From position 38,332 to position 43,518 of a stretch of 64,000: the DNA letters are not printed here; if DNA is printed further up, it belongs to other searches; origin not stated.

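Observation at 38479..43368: Single-chain Mrr-nuclease / SF2 helicase / N6A-methyltransferase (Type ISP-like) restriction-modification enzyme in an AT-rich, IS1-flanked island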

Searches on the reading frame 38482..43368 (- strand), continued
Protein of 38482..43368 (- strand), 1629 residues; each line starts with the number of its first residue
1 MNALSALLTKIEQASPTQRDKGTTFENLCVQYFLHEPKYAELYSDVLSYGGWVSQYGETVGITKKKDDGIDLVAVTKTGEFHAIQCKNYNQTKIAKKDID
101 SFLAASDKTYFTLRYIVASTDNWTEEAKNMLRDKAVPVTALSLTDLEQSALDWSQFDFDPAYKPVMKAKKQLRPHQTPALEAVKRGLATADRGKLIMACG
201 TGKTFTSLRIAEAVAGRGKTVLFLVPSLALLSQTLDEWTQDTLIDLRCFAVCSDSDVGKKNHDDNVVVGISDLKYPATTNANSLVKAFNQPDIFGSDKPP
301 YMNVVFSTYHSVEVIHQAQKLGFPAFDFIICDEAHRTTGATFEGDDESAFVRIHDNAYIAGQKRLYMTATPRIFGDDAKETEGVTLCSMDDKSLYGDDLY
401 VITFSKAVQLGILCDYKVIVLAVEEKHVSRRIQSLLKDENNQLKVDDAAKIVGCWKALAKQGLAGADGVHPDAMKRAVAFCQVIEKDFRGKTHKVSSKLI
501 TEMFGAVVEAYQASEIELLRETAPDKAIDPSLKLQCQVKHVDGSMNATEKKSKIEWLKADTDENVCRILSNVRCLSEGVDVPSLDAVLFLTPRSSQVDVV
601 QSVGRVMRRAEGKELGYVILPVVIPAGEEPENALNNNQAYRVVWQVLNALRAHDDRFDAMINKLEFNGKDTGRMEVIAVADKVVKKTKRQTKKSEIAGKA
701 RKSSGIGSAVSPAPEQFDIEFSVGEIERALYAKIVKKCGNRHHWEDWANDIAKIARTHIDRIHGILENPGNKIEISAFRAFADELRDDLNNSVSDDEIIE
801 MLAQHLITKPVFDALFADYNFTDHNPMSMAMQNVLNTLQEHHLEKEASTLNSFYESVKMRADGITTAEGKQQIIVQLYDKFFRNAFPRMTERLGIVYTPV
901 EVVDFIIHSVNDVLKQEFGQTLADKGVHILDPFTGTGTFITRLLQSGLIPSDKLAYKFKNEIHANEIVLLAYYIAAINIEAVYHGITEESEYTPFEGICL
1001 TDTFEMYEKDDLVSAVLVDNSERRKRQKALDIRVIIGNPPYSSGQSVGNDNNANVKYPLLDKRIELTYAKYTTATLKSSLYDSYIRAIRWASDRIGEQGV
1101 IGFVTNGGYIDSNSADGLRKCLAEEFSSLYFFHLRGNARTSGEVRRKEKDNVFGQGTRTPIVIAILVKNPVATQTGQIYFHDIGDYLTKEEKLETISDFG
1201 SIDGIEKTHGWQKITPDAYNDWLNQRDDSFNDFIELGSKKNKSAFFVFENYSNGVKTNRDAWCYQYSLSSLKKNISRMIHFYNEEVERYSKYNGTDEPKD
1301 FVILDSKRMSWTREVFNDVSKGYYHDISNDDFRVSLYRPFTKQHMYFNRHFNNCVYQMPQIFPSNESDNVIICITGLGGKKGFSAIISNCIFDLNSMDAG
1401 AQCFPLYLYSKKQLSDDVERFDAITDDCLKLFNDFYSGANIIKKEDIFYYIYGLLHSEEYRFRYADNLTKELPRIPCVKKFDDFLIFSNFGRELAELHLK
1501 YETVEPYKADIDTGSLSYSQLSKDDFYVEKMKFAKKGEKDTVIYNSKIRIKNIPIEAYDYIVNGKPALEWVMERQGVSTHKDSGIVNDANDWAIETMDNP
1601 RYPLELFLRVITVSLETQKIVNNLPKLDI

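Call 28: search_protein_families(library=padloc, proteins=[window:38482-43368:-], max_evalue=0.001)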
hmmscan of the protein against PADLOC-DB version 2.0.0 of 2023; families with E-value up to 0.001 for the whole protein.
window:38482-43368:- (1629 aa): 17 families
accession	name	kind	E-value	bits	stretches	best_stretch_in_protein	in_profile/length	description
PDLC03597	REase_MTase_IIG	-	0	2275.9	1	1-1629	2-1640/1646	Type IIG restriction enzyme-methyltransferase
PDLC03051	REase_MTase_I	-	0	1472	1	8-1629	19-1589/1591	Type I restriction enzyme-methyltransferase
PDLC03621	REase_MTase_IIG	-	2e-120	401.5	1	778-1624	187-1012/1024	Type IIG restriction enzyme-methyltransferase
PDLC03610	REase_MTase_IIG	-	2.7e-48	162.8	2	1070-1576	550-1040/1096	Type IIG restriction enzyme-methyltransferase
PDLC03631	REase_MTase_IIG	-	3.1e-30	102.8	1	865-1585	281-997/1086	Type IIG restriction enzyme-methyltransferase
PDLC04134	mad2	-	9.1e-30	101.9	1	772-1198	135-474/492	mads_2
PDLC02707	PbeA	-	3.3e-28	96.7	1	124-632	206-640/672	PbeA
PDLC02704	PbeA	-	1.4e-21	74.7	1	159-633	242-655/682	PbeA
PDLC02706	PbeA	-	1.5e-17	61.5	1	163-635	261-685/722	PbeA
PDLC01763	Cas3b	-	1.3e-08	32.1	1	194-241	267-316/762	-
PDLC02703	PbeA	-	2.5e-08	31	0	173-219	248-290/626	PbeA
PDLC02705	PbeA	-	2.3e-07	27.4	1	558-613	569-624/691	PbeA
PDLC03313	MTase_II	-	8.9e-06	22.5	1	890-1135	19-233/563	Type II methyltransferase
PDLC01439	typeIV_DinG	-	1.5e-05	21.9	1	167-237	12-78/575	CAS-IV-A; associated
PDLC03659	mREase_IV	-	2.1e-05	20.6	1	563-615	507-559/945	Type IV methyl-directed restriction enzyme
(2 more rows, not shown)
